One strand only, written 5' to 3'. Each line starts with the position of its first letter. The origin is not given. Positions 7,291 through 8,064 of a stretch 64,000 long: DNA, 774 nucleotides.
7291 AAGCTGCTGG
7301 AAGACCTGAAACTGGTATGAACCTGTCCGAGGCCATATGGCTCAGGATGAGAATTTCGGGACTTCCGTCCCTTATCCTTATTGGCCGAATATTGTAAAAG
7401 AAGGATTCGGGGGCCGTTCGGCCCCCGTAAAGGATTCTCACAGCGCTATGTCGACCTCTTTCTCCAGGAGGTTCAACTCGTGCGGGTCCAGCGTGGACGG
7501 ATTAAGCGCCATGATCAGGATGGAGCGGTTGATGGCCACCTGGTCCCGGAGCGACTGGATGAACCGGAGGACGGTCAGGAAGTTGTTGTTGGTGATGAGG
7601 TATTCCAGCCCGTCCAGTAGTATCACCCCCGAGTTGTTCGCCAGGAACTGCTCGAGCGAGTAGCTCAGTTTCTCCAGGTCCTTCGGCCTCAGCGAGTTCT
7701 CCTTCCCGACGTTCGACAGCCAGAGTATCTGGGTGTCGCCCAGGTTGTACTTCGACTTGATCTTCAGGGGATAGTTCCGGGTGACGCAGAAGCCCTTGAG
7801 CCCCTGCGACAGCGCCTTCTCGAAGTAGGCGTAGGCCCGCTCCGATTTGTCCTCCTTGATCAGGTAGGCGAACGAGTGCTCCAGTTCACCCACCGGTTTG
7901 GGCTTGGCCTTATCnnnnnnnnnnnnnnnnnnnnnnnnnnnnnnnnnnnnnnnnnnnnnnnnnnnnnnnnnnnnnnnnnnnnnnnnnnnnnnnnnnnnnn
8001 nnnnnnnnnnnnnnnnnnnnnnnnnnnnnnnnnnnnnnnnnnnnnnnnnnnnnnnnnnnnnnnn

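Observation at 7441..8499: Isoleucyl-tRNA synthetase fused to HhH motifs, two zinc ribbons and a DUF835-like domain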

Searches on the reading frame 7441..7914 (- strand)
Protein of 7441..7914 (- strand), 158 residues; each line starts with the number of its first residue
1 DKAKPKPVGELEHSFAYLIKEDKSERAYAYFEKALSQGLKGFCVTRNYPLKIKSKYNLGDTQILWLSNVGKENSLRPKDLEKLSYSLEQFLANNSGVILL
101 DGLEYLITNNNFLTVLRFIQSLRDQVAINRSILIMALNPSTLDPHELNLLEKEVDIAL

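Call 41: search_solved_structures(query=A2, max_evalue=10, show_alignments=3)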
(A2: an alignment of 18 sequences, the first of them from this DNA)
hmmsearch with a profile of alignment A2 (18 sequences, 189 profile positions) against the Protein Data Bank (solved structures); distinct sequences matched with E-value up to 10: 4.
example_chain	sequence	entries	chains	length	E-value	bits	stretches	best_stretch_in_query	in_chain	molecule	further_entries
6een_D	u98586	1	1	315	0.00024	23.8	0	49-77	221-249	Designer Pentatricopeptide Protein dPPR10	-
6een_C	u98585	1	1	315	0.0017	21.1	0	50-76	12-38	Designer Pentatricopeptide Protein dPPR10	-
4ozs_A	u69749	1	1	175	0.16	14.7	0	50-77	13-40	Alpha solenoid protein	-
4hi7_A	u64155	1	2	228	0.9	12.2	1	97-135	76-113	GI20122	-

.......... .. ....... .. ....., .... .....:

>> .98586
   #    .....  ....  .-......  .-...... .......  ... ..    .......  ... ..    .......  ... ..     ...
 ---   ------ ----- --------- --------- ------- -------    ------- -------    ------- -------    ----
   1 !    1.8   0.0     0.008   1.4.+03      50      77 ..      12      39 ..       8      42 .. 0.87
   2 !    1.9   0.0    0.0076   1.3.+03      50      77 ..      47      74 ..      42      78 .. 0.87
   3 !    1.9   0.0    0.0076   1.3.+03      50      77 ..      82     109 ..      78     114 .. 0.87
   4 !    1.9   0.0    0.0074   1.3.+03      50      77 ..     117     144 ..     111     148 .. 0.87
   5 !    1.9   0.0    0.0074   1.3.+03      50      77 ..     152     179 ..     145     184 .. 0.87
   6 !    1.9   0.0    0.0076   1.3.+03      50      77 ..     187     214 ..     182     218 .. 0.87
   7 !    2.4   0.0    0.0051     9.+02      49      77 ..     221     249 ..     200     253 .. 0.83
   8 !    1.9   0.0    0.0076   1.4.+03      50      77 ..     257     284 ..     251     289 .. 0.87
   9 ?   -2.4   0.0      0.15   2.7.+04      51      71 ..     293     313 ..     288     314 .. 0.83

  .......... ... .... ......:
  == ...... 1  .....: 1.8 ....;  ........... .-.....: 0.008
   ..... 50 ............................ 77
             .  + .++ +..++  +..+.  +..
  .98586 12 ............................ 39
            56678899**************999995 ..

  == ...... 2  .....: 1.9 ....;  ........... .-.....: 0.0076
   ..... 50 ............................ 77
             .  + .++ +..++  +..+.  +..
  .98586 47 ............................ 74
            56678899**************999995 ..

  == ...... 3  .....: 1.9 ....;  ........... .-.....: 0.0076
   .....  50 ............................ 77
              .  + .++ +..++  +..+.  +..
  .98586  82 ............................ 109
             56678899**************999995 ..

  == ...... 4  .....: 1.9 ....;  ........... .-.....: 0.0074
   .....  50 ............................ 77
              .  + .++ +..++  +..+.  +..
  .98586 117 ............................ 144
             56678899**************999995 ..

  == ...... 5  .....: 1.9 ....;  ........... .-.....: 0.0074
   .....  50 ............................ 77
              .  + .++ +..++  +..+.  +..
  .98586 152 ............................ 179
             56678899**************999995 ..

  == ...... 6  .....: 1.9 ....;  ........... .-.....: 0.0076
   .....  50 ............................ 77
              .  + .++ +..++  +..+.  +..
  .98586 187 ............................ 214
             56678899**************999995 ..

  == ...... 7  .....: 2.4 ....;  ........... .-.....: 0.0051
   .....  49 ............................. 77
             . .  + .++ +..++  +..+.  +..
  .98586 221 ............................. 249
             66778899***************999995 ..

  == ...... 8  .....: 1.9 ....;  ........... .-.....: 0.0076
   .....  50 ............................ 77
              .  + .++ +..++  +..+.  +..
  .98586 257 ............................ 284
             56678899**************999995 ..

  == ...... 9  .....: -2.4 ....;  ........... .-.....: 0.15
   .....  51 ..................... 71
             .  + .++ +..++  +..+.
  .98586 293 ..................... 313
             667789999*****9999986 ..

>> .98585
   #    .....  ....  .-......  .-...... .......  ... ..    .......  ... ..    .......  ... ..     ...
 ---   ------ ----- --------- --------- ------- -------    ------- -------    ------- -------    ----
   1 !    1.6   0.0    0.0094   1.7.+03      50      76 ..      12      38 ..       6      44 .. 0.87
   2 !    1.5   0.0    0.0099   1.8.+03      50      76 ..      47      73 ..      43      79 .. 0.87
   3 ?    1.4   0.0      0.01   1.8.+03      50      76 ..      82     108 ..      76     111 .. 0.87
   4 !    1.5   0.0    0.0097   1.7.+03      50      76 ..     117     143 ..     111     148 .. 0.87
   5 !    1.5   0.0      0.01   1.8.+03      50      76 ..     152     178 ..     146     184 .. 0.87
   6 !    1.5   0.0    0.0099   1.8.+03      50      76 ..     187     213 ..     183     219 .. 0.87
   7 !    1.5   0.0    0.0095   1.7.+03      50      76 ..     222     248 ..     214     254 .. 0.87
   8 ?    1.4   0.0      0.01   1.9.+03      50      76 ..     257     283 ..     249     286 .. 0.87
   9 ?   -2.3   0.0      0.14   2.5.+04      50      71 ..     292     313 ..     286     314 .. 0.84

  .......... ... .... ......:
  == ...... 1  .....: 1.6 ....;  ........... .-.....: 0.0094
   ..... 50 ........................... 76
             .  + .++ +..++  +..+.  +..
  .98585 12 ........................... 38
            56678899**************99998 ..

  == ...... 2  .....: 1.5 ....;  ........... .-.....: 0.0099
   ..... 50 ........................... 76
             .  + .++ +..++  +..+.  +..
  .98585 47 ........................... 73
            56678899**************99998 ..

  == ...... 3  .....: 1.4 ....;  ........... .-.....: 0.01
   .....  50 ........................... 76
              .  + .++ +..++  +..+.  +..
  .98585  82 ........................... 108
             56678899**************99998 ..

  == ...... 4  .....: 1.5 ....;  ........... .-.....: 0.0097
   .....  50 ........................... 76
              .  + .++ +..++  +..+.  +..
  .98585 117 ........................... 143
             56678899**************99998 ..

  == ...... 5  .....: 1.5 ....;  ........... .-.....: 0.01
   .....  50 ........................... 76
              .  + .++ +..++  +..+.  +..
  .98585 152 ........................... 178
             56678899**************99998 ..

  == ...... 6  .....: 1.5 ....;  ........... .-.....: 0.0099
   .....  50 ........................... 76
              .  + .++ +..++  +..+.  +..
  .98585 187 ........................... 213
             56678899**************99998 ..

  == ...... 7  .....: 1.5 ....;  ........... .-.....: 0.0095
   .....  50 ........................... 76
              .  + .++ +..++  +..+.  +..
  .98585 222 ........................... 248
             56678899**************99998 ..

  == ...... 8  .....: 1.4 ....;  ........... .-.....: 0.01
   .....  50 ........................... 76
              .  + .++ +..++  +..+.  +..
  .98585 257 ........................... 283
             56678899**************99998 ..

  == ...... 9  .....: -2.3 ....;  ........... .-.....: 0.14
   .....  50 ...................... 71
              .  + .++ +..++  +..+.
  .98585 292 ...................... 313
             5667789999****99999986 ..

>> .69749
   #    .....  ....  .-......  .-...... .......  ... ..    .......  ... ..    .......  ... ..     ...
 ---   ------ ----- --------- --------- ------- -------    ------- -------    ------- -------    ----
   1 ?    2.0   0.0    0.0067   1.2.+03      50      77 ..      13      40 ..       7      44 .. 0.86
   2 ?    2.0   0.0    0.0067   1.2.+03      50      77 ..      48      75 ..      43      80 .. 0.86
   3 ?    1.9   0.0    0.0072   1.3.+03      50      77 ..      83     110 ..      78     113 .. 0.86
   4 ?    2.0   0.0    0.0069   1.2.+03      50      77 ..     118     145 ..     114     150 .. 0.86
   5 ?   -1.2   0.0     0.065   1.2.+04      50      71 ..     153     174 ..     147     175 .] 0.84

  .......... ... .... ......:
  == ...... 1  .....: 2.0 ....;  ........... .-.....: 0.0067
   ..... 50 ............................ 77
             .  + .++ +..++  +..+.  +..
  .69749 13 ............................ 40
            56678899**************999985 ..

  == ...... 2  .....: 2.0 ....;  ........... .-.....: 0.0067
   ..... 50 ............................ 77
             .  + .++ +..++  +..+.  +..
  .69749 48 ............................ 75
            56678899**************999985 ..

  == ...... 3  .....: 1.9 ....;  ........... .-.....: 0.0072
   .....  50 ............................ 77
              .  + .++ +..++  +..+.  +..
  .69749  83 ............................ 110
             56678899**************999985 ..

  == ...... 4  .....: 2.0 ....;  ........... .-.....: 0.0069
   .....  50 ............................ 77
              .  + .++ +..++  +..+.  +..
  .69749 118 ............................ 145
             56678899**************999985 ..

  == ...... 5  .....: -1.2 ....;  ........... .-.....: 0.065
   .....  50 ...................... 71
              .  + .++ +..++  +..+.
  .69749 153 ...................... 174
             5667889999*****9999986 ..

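Call 44: search_protein_representatives(protein=window:7441-7914:-)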
Query: 158 residues. Proteins with E-value up to 0.001 (for the whole library): 2969; up to 1e-10: 1719; up to 1e-30: 103. The best 150 are listed.
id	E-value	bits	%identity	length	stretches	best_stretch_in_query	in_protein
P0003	5.8e-91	318.6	94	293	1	1-158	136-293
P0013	2.4e-69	248.5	78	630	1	10-157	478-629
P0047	1.7e-62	226.3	68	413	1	5-156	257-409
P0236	5.6e-61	221.3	68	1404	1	2-156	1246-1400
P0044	4.0e-60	218.6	64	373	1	10-157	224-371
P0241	2.1e-58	213.0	83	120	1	39-156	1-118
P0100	5.0e-58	211.8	63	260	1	10-157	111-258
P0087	2.3e-56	206.3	64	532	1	11-156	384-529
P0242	4.5e-56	205.4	62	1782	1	4-156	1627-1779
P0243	5.4e-56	205.2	66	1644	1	10-158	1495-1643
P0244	6.5e-56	204.9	63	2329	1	11-156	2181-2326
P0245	6.7e-56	204.8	66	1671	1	10-157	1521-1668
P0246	3.2e-55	202.7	63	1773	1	10-156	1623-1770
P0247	7.8e-54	198.2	62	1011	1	7-157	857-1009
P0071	2.8e-53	196.4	63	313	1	5-149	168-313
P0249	9.3e-49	181.7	55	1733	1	6-156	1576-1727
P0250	3.3e-47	176.7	55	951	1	8-157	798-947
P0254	2.2e-45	170.8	53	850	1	10-155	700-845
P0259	3.1e-44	167.0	50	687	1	8-155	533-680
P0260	1.5e-43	164.8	51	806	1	2-155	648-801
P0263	1.2e-42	161.8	52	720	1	4-155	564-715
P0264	5.5e-42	159.7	54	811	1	10-158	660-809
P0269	2.7e-41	157.5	51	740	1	9-156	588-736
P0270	8.8e-40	152.6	44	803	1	6-156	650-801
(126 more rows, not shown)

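Call 45: search_protein_families(library=pfam, proteins=[P0242, P0243, P0244, P0245, P0247, P0250], max_evalue=0.00001)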
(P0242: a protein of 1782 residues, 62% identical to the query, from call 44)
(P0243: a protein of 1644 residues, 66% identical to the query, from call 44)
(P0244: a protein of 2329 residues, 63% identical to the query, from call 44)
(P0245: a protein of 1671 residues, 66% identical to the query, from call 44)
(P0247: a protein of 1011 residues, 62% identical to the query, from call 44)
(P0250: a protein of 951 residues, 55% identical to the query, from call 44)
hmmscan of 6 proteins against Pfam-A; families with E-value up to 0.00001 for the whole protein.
P0242 (1782 aa): 8 families
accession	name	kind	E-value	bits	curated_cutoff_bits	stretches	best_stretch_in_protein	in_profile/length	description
PF00133.28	tRNA-synt_1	-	5.4e-84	282.8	22.7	1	5-579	2-367/414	tRNA synthetases class I (I, L, M and V)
PF05763.18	DUF835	-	9.7e-32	110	33.1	1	1649-1776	7-135/136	Protein of unknown function (DUF835)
PF08264.19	Anticodon_1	-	1.4e-29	103.3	25.1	1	667-812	1-146/148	Anticodon-binding domain of tRNA ligase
PF19302.4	DUF5915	-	7e-22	78.4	27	1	837-1026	8-192/195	Domain of unknown function (DUF5915)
PF14520.12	HHH_5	-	4.2e-14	53.2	27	0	1442-1486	11-55/57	Helix-hairpin-helix domain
PF09334.17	tRNA-synt_1g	-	9.7e-12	44.8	20.1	0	36-182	9-136/391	tRNA synthetases class I (M)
PF14559.12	TPR_19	-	8.4e-06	26.5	25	1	1540-1595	13-68/68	Tetratricopeptide repeat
PF12826.13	HHH_2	-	8.5e-06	26.3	27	0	1453-1488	22-57/64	Helix-hairpin-helix motif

P0243 (1644 aa): 8 families
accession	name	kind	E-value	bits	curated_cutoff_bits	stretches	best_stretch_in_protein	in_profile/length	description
PF00133.28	tRNA-synt_1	-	3.6e-107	359.1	22.7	1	18-639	3-411/414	tRNA synthetases class I (I, L, M and V)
PF05763.18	DUF835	-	3.5e-31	108.2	33.1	1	1512-1638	8-135/136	Protein of unknown function (DUF835)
PF08264.19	Anticodon_1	-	7.4e-29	101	25.1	1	689-835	1-145/148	Anticodon-binding domain of tRNA ligase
PF19302.4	DUF5915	-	9.5e-22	77.9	27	1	854-1050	1-192/195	Domain of unknown function (DUF5915)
PF09334.17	tRNA-synt_1g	-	2.2e-20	73.2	20.1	2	47-194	8-136/391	tRNA synthetases class I (M)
PF14520.12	HHH_5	-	1.4e-12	48.3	27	0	1282-1326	11-55/57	Helix-hairpin-helix domain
PF12826.13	HHH_2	-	3.3e-07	30.8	27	0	1282-1330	12-59/64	Helix-hairpin-helix motif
PF14559.12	TPR_19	-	1.4e-06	29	25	1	1377-1431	11-65/68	Tetratricopeptide repeat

P0244 (2329 aa): 6 families
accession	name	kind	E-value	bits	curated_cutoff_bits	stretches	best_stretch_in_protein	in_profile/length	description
PF00133.28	tRNA-synt_1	-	1.2e-88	298.1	22.7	1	14-624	3-408/414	tRNA synthetases class I (I, L, M and V)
PF05763.18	DUF835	-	9e-35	119.9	33.1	1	2194-2323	5-135/136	Protein of unknown function (DUF835)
PF08264.19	Anticodon_1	-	1.4e-27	96.8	25.1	1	678-823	1-144/148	Anticodon-binding domain of tRNA ligase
PF19302.4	DUF5915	-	4.1e-26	92.2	27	1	844-1041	2-193/195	Domain of unknown function (DUF5915)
PF14520.12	HHH_5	-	1.9e-14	54.3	27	1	1424-1465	14-55/57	Helix-hairpin-helix domain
PF09334.17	tRNA-synt_1g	-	2e-10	40.4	20.1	0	43-187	8-149/391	tRNA synthetases class I (M)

P0245 (1671 aa): 8 families
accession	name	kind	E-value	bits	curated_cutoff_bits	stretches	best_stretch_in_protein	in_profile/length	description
PF00133.28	tRNA-synt_1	-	4.9e-88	296.1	22.7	1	22-634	5-405/414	tRNA synthetases class I (I, L, M and V)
PF08264.19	Anticodon_1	-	9.1e-33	113.7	25.1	1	692-836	1-143/148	Anticodon-binding domain of tRNA ligase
PF05763.18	DUF835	-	1.1e-32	113.1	33.1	1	1545-1664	15-135/136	Protein of unknown function (DUF835)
PF14520.12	HHH_5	-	5.6e-19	68.8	27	2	1275-1317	10-52/57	Helix-hairpin-helix domain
PF19302.4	DUF5915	-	1.4e-14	54.5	27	1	879-1057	21-193/195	Domain of unknown function (DUF5915)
PF09334.17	tRNA-synt_1g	-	1.5e-08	34.3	20.1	0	48-99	7-58/391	tRNA synthetases class I (M)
PF12826.13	HHH_2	-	2.7e-07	31.1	27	0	1279-1323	15-58/64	Helix-hairpin-helix motif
PF00633.29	HHH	-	4.4e-06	26.7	24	0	1290-1317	1-28/30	Helix-hairpin-helix motif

P0247 (1011 aa): 6 families
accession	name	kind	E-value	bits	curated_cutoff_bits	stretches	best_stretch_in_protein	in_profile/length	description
PF00133.28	tRNA-synt_1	-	6.5e-42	144.2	22.7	1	1-167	243-406/414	tRNA synthetases class I (I, L, M and V)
PF05763.18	DUF835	-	4.6e-36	124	33.1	1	872-1005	3-135/136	Protein of unknown function (DUF835)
PF08264.19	Anticodon_1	-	2.5e-34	118.7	25.1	1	223-370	1-146/148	Anticodon-binding domain of tRNA ligase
PF19302.4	DUF5915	-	1.4e-27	97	27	1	391-586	4-192/195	Domain of unknown function (DUF5915)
PF09334.17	tRNA-synt_1g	-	1e-09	38.1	20.1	1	59-179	244-371/391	tRNA synthetases class I (M)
PF14520.12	HHH_5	-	7.2e-06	26.8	27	0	599-648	5-54/57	Helix-hairpin-helix domain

P0250 (951 aa): 8 families
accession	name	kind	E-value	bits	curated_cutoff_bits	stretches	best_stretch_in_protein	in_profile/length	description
PF00133.28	tRNA-synt_1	-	1.4e-63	215.5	22.7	1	30-269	184-413/414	tRNA synthetases class I (I, L, M and V)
PF08264.19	Anticodon_1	-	1.6e-35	122.6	25.1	1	317-463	1-145/148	Anticodon-binding domain of tRNA ligase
PF05763.18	DUF835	-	3.7e-33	114.6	33.1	1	812-944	3-136/136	Protein of unknown function (DUF835)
PF19302.4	DUF5915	-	3.2e-20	72.9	27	1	484-679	3-192/195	Domain of unknown function (DUF5915)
PF09334.17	tRNA-synt_1g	-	6.3e-15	55.3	20.1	1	155-278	245-376/391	tRNA synthetases class I (M)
PF14520.12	HHH_5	-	3.3e-07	31.1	27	1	691-743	4-56/57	Helix-hairpin-helix domain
PF01406.26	tRNA-synt_1e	-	1.2e-06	28.5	27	1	205-277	229-299/301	tRNA synthetases class I (C) catalytic domain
PF01921.24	tRNA-synt_1f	-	8.7e-06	25.3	27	0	212-276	266-327/360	tRNA synthetases class I (K)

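Call 46: search_protein_families(library=pfam, proteins=[P0246, P0249, P0254, P0259, P0260, P0263, P0264, P0269, P0270], max_evalue=0.00001)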
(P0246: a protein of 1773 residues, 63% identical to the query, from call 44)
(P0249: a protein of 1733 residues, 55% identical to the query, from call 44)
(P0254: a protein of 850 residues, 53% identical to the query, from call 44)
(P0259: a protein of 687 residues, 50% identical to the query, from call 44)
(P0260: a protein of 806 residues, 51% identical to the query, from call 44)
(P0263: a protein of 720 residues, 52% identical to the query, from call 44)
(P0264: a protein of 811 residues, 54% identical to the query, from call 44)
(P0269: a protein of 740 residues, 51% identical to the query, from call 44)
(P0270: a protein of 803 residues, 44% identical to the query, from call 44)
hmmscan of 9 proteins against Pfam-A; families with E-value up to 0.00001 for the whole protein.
P0246 (1773 aa): 7 families
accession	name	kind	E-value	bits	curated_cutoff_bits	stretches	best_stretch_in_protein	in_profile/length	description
PF00133.28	tRNA-synt_1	-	3.5e-95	319.6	22.7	1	19-632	2-403/414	tRNA synthetases class I (I, L, M and V)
PF05763.18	DUF835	-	2.6e-35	121.6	33.1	1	1637-1767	5-135/136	Protein of unknown function (DUF835)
PF08264.19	Anticodon_1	-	2.1e-28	99.5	25.1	1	691-838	1-146/148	Anticodon-binding domain of tRNA ligase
PF19302.4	DUF5915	-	1.1e-19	71.1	27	1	857-1053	2-192/195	Domain of unknown function (DUF5915)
PF14520.12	HHH_5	-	1.6e-17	64.1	27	2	1378-1416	14-52/57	Helix-hairpin-helix domain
PF09334.17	tRNA-synt_1g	-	3.5e-12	46.2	20.1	0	48-194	7-134/391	tRNA synthetases class I (M)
PF00633.29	HHH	-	3.5e-07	30.2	24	0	1391-1417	3-29/30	Helix-hairpin-helix motif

P0249 (1733 aa): 5 families
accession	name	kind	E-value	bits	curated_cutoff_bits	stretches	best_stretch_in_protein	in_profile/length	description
PF00133.28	tRNA-synt_1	-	2.2e-122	409.3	22.7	1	151-792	2-412/414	tRNA synthetases class I (I, L, M and V)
PF05763.18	DUF835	-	3.7e-36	124.3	33.1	1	1592-1724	3-135/136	Protein of unknown function (DUF835)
PF08264.19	Anticodon_1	-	1.4e-31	109.8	25.1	1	842-989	1-146/148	Anticodon-binding domain of tRNA ligase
PF09334.17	tRNA-synt_1g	-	9.5e-22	77.7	20.1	2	678-800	244-373/391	tRNA synthetases class I (M)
PF19302.4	DUF5915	-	5.3e-15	55.9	27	1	1010-1206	4-194/195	Domain of unknown function (DUF5915)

P0254 (850 aa): 1 family
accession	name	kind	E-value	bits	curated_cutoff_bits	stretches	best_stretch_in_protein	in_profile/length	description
PF05763.18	DUF835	-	1.2e-32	112.9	33.1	1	712-843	3-135/136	Protein of unknown function (DUF835)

P0259 (687 aa): 6 families
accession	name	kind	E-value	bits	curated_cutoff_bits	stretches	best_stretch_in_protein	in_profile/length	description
PF08264.19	Anticodon_1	-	2.5e-35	122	25.1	1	12-159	1-146/148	Anticodon-binding domain of tRNA ligase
PF05763.18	DUF835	-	4.4e-33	114.4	33.1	1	547-679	3-136/136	Protein of unknown function (DUF835)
PF19302.4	DUF5915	-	4e-22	79.2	27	1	178-374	2-192/195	Domain of unknown function (DUF5915)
PF12773.13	DZR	-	2.1e-06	28.2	27.3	1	451-497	1-45/45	Double zinc ribbon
PF14520.12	HHH_5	-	4e-06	27.6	27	1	387-435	5-53/57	Helix-hairpin-helix domain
PF13248.11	Zn_ribbon_3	-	5.6e-06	26.1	27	1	462-484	2-24/26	zinc-ribbon domain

P0260 (806 aa): 1 family
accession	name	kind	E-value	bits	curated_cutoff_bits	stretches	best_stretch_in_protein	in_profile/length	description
PF05763.18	DUF835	-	7.9e-33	113.6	33.1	1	667-799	2-135/136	Protein of unknown function (DUF835)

P0263 (720 aa): 1 family
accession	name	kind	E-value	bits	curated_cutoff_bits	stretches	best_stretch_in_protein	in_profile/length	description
PF05763.18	DUF835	-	3.8e-32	111.3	33.1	1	581-713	2-135/136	Protein of unknown function (DUF835)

P0264 (811 aa): 5 families
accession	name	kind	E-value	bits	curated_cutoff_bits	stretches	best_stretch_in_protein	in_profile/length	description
PF08264.19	Anticodon_1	-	1.5e-34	119.4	25.1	1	100-247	1-146/148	Anticodon-binding domain of tRNA ligase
PF05763.18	DUF835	-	5.9e-28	97.8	33.1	1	681-804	12-135/136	Protein of unknown function (DUF835)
PF19302.4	DUF5915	-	3.4e-19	69.6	27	1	267-463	3-192/195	Domain of unknown function (DUF5915)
PF00133.28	tRNA-synt_1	-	9.6e-11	41.5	22.7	1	1-49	364-411/414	tRNA synthetases class I (I, L, M and V)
PF09334.17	tRNA-synt_1g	-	1.3e-08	34.5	20.1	1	2-58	318-373/391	tRNA synthetases class I (M)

P0269 (740 aa): 1 family
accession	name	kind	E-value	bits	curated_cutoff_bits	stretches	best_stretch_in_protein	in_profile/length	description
PF05763.18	DUF835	-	3.7e-33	114.6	33.1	1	600-733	2-135/136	Protein of unknown function (DUF835)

P0270 (803 aa): 1 family
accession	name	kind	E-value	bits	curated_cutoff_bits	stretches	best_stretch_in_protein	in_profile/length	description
PF05763.18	DUF835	-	1.2e-35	122.7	33.1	1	670-798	7-135/136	Protein of unknown function (DUF835)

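Call 67: search_protein_families(library=pfam, alignment_id=A3, max_evalue=0.0001)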
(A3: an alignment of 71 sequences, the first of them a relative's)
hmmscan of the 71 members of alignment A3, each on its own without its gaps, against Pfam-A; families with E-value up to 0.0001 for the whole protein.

A. member 1, P0261 (519 aa): 2 families
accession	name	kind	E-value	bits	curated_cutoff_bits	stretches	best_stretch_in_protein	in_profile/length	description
PF05763.18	DUF835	-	4.7e-63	211.5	33.1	2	388-514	8-136/136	Protein of unknown function (DUF835)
PF16927.11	HisKA_7TM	-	6.4e-10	39.7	28.6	1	4-205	3-220/224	N-terminal 7TM region of histidine kinase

B. families by the number of members that match (of 71 scanned): 87 families (the first 25 are shown)
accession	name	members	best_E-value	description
PF05763.18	DUF835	71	4.7e-63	Protein of unknown function (DUF835)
PF16927.11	HisKA_7TM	16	4e-44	N-terminal 7TM region of histidine kinase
PF24336.1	DUF7504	10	7.1e-12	Family of unknown function (DUF7504)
PF02830.23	V4R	5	1.5e-13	V4R domain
PF13426.13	PAS_9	4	9.8e-61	PAS domain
PF00989.32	PAS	4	1.1e-58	PAS fold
PF08264.19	Anticodon_1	4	9.2e-37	Anticodon-binding domain of tRNA ligase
PF08448.16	PAS_4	4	2.1e-36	PAS fold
PF13188.13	PAS_8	4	5.7e-29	PAS domain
PF14520.12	HHH_5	4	3.6e-26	Helix-hairpin-helix domain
PF01590.32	GAF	4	2.1e-23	GAF domain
PF13185.12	GAF_2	4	2.3e-23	GAF domain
PF19302.4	DUF5915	4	4e-23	Domain of unknown function (DUF5915)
PF13492.12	GAF_3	4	6.2e-14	GAF domain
PF13620.12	CarboxypepD_reg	4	2.3e-07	Carboxypeptidase regulatory-like domain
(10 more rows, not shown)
